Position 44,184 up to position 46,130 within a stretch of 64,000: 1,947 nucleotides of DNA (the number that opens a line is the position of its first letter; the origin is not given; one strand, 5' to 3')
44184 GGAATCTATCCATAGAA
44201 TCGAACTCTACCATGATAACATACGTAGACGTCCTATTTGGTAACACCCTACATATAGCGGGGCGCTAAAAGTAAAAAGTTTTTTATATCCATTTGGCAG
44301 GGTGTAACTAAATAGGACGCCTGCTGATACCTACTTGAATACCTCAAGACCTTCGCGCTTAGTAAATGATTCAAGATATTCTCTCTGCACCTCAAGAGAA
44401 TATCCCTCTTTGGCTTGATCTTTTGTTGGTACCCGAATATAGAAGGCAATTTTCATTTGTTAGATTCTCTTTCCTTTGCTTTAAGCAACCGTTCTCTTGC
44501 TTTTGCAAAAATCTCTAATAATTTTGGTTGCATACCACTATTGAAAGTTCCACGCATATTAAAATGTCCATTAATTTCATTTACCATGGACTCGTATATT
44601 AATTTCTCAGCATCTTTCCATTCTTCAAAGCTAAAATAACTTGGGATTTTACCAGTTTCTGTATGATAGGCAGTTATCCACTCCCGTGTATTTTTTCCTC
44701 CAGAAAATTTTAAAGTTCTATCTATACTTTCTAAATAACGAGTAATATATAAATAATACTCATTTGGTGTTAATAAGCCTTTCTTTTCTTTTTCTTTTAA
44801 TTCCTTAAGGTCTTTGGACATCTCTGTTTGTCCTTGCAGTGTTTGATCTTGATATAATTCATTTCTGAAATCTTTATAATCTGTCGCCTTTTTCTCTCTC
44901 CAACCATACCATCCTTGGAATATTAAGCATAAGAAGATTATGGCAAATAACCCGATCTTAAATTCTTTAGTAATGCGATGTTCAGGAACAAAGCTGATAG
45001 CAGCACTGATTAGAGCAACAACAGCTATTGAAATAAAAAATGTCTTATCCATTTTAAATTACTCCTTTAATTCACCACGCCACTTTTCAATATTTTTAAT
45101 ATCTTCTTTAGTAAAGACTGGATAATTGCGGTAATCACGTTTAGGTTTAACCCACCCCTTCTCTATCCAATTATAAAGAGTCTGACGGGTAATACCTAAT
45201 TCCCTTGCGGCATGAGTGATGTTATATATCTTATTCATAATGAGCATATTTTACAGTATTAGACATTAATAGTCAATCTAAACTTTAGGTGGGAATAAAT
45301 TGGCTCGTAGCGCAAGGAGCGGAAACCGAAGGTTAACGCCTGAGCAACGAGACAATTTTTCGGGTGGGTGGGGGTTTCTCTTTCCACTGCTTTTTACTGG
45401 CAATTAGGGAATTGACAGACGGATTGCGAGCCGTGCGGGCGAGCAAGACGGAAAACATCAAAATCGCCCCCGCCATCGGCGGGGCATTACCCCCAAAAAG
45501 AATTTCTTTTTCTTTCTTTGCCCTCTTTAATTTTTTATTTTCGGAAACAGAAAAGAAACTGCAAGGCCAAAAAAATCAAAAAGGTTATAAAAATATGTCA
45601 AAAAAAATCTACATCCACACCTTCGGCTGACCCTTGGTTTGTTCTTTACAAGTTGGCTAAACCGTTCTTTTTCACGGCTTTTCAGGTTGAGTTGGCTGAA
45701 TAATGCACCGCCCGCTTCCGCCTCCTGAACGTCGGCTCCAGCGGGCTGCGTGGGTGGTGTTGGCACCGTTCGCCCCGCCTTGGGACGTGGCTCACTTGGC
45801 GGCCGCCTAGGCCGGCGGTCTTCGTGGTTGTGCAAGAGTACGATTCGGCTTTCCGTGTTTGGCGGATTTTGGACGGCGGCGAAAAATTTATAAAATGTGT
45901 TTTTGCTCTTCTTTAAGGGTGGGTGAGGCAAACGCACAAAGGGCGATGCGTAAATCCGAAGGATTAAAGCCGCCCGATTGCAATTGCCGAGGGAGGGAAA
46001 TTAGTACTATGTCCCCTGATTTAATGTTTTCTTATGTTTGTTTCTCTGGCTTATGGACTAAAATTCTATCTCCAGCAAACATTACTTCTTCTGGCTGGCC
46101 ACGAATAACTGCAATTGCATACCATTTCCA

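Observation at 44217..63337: Novel ~118-bp MITE-like repeat, four copies, each immediately 5' of an accessory gene and carrying an outward-facing SD+ATG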

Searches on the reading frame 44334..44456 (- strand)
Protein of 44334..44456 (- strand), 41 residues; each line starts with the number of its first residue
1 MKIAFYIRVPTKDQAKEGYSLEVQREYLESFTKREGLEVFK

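Call 46: search_protein_families(library=pfam, proteins=[window:44334-44456:-], max_evalue=1)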
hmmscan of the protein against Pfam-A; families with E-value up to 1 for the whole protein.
seq(41 aa): 1 family
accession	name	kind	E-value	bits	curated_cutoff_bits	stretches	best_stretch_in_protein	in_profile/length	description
PF00239.26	Resolvase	-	0.00027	21.5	23.3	1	4-39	2-34/145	Resolvase, N terminal domain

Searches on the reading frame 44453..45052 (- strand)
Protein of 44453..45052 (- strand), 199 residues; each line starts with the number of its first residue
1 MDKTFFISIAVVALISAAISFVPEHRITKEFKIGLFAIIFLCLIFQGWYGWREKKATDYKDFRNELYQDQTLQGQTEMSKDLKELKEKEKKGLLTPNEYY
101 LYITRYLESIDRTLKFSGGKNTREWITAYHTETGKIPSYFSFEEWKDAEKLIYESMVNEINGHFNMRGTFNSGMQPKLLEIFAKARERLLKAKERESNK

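Call 14: search_protein_families(library=pfam, proteins=[window:44453-45052:-], max_evalue=0.01)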
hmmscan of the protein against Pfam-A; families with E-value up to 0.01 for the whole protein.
window:44453-45052:- (199 aa): 1 family
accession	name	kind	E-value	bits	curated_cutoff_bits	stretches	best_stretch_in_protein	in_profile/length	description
PF13826.12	Monooxy_af470-like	-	0.00024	21.9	25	1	69-156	17-109/118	Monooxygenase af470-like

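Call 40: find_encoding_contigs(protein=window:44453-45052:-, flank=10000, max_places=10)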
Protein window:44453-45052:- (199 aa): 3 contigs read that carry it; 3 places shown.
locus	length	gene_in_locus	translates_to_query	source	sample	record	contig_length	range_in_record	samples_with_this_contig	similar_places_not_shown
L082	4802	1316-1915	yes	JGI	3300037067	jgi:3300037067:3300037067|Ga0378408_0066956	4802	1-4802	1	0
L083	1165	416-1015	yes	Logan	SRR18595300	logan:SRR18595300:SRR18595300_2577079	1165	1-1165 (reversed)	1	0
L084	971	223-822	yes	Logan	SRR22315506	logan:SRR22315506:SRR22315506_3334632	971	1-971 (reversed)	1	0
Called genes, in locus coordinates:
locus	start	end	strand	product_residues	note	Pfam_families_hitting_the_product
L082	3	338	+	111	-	?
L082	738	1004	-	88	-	-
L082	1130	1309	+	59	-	PF13518:HTH_28 (weak), PF02954:HTH_8 (weak), PF13411:MerR_1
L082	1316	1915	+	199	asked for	-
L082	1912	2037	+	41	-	-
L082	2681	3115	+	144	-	-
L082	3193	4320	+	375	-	-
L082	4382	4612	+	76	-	-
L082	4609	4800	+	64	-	?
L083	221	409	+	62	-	PF13518:HTH_28 (weak), PF02954:HTH_8 (weak), PF13411:MerR_1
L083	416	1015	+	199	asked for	-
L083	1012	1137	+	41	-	-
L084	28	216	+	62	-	PF13518:HTH_28 (weak), PF02954:HTH_8 (weak), PF13411:MerR_1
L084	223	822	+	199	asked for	-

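Call 45: search_protein_families(library=padloc, proteins=[window:44453-45052:-], max_evalue=0.001)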
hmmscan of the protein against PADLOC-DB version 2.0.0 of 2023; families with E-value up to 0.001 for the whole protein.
window:44453-45052:- (199 aa): 0 families

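Call 49: find_homologous_proteins(query=window:44453-45052:-, max_evalue=0.001)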
Query window:44453-45052:- (199 aa): 47 proteins with E <= 0.001 among 191 candidates.
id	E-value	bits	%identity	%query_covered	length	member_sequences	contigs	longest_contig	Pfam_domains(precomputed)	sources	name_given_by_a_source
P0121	1.8e-103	362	81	100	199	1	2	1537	-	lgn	-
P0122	3.3e-99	348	77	100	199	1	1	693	-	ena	-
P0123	3.5e-92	325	73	100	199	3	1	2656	-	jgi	-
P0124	3.2e-88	312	69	100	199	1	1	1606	-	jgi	jgi:hypothetical protein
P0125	1.1e-83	298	65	98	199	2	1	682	-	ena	-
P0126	1.1e-83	297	65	98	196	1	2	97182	-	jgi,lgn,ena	-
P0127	2.5e-80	287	64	97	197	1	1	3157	-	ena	-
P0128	4.9e-80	286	64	97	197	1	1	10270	-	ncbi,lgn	-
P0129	6.5e-80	285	64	97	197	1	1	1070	-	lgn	-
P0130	1.2e-79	284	64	97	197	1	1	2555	-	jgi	jgi:hypothetical protein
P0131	2.2e-79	283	64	97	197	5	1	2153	-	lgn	-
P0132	6.3e-79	282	63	97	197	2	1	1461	-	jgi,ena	-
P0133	7.6e-79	282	63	97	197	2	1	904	-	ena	-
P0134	3.3e-76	273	58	99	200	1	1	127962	-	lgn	-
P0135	4.0e-75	270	60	97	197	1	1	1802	-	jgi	jgi:hypothetical protein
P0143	7.9e-72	259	59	98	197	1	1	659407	-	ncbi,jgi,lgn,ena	ncbi:MAG: hypothetical protein WC676_07725 [Candidatus Omnitrophota bacterium]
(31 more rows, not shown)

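Call 50: find_encoding_contigs(protein=P0126, flank=10000, max_places=4)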
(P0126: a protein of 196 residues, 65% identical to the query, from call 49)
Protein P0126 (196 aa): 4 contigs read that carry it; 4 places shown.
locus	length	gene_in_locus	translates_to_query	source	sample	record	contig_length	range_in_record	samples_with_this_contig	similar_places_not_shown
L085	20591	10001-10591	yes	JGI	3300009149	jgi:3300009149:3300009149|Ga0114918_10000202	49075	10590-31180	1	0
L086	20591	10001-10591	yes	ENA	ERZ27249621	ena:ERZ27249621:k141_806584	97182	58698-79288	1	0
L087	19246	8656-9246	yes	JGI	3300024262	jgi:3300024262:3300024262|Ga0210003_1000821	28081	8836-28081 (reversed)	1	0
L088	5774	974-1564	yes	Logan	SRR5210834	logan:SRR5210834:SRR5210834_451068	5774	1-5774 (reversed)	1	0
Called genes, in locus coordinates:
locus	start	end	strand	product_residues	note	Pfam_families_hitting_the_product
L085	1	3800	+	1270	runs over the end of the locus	PF25199:nSTAND_NTPase5 (faint)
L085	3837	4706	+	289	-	-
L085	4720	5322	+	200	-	PF22016:DUF6933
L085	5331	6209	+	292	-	-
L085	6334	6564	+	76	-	PF18903:DUF5659 (weak)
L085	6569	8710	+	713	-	PF22763:NrS1-1_pol-like_HBD, PF08706:D5_N, PF19263:DUF5906, PF03288:Pox_D5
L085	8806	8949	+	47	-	-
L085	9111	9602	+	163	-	-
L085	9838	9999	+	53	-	-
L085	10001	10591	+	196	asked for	-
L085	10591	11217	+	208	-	PF00239:Resolvase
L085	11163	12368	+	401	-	PF07508:Recombinase, PF13408:Zn_ribbon_recom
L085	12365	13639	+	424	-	PF00919:UPF0004, PF04055:Radical_SAM, PF01938:TRAM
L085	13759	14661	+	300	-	PF01745:IPT (weak), PF01715:IPPT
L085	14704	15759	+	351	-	PF01075:Glyco_transf_9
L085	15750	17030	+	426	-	PF00009:GTP_EFTU (faint), PF13167:GTP-bdg_N, PF16360:GTP-bdg_M, PF01926:MMR_HSR1, PF02421:FeoB_N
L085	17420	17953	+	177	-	PF00196:GerE (faint)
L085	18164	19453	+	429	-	PF00909:Ammonium_transp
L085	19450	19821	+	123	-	PF00543:P-II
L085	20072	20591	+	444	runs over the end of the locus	PF03951:Gln-synt_N, PF00120:Gln-synt_C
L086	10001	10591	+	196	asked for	-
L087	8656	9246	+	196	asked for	-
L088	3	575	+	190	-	?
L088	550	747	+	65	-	-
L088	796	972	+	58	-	PF12728:HTH_17 (weak), PF13411:MerR_1 (weak)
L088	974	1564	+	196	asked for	-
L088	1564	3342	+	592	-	PF00239:Resolvase, PF07508:Recombinase, PF13408:Zn_ribbon_recom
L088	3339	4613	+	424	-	PF00919:UPF0004, PF04055:Radical_SAM, PF01938:TRAM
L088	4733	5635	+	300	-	PF01745:IPT (weak), PF01715:IPPT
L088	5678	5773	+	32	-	?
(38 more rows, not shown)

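Call 51: find_encoding_contigs(protein=P0143, flank=10000, max_places=4)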
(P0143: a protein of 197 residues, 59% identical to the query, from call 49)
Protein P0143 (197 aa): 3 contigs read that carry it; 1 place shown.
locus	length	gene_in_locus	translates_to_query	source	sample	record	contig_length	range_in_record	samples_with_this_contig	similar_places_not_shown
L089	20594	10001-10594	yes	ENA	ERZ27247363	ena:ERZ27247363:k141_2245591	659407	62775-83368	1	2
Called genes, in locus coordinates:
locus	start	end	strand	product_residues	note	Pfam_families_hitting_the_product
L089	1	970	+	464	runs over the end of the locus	PF01336:tRNA_anti-codon, PF00152:tRNA-synt_2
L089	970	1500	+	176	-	PF01476:LysM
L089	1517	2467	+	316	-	PF01695:IstB_IS21 (weak), PF02562:PhoH, PF13604:AAA_30 (weak)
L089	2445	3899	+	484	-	PF07698:7TM-7TMR_HD, PF01966:HD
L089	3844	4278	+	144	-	PF02130:YbeY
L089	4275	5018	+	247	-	PF11967:RecO_N, PF02565:RecO_C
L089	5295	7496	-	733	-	PF00270:DEAD, PF04851:ResIII, PF22527:DEXQc_Suv3 (weak), PF00271:Helicase_C, PF20470:HTH_61 (weak), PF21280:Helicase_dom4_arc, PF14520:HHH_5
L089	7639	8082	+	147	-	PF02580:Tyr_Deacylase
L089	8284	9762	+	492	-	PF00078:RVT_1, PF01582:TIR, PF13676:TIR_2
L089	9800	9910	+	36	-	-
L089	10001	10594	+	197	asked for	-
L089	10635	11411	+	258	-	PF01026:TatD_DNase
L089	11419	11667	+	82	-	-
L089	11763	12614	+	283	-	PF01842:ACT, PF00551:Formyl_trans_N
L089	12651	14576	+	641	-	PF10101:DUF2339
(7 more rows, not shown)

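Call 54: find_encoding_contigs(protein=P0121, flank=10000, max_places=6)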
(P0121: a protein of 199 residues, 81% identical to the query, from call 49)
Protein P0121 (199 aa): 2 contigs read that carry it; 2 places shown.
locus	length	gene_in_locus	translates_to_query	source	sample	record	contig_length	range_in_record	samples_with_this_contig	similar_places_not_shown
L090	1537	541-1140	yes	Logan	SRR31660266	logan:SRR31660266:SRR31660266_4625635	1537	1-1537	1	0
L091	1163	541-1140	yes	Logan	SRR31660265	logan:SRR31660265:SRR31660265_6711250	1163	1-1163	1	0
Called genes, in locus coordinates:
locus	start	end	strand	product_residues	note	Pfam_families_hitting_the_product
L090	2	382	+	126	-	?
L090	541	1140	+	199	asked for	-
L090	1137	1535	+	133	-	?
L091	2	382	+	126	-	?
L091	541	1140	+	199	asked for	-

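Call 55: find_encoding_contigs(protein=P0123, flank=10000, max_places=6)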
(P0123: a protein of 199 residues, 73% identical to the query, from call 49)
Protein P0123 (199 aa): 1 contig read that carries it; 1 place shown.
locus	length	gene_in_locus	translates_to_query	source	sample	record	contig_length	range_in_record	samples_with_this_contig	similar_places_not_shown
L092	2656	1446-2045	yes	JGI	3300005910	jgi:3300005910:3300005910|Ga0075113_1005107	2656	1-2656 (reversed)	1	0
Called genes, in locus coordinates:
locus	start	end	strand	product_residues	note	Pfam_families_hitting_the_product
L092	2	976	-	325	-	?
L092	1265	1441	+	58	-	PF02954:HTH_8 (weak), PF13518:HTH_28 (faint), PF13411:MerR_1, PF00376:MerR (weak)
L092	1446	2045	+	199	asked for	-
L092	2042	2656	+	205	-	?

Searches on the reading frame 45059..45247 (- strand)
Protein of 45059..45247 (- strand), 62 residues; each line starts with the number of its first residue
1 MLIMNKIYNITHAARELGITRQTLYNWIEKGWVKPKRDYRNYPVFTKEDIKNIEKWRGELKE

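Call 14: search_protein_families(library=pfam, proteins=[window:45059-45247:-], max_evalue=0.01)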
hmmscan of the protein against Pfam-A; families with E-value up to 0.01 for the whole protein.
window:45059-45247:- (62 aa): 11 families
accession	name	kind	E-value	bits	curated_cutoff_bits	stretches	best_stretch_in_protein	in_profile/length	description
PF13411.12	MerR_1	-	4e-08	33.7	21.6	1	8-55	1-48/69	MerR HTH family regulatory protein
PF02954.25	HTH_8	-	1.5e-06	28.3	22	1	8-26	19-37/42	Bacterial regulatory protein, Fis family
PF13518.12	HTH_28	-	2.6e-06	27.8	25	1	6-29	11-34/52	Helix-turn-helix domain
PF12728.13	HTH_17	-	1.8e-05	25.3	27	1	8-36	2-30/51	Helix-turn-helix domain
PF00376.29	MerR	-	4.6e-05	23.6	28.2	1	12-42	4-35/38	MerR family regulatory protein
PF13551.12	HTH_29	-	0.00019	21.9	28.1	1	4-29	8-34/64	Winged helix-turn helix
PF13384.12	HTH_23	-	0.00043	20.5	24.6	1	8-29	18-39/50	Homeodomain-like domain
PF01527.26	HTH_Tnp_1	-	0.0016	19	24.1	1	8-30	24-46/75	Transposase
PF15943.11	YdaS_toxin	-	0.0022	18.2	30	1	14-36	15-38/65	Bacterial toxin YdaS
PF13338.12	AbiEi_4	-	0.0039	17.7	25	0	14-33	20-38/49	Transcriptional regulator, AbiEi antitoxin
PF13022.12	HTH_Tnp_1_2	-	0.0054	17.3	27.9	1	2-30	19-49/122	Helix-turn-helix of insertion element transposase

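Call 41: find_encoding_contigs(protein=window:45059-45247:-, flank=10000, max_places=10)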
Protein window:45059-45247:- (62 aa): 2 contigs read that carry it; 2 places shown.
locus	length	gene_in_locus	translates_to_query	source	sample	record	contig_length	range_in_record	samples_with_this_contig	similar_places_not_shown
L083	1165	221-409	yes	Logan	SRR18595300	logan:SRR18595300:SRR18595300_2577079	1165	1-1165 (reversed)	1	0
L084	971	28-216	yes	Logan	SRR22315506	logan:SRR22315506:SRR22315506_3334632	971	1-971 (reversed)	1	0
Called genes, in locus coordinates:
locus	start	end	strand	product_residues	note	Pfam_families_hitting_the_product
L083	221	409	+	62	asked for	PF13518:HTH_28 (weak), PF02954:HTH_8 (weak), PF13411:MerR_1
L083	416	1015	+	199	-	-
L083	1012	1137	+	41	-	-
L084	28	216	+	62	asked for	PF13518:HTH_28 (weak), PF02954:HTH_8 (weak), PF13411:MerR_1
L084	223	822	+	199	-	-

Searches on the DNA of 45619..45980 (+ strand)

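Call 77: search_dna_similar(query=window:45619-45980:+, collection=plasmids, mode=distant, max_evalue=0.001, max_rows=5)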
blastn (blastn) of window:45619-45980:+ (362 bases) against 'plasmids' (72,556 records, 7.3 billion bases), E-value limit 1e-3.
No match.
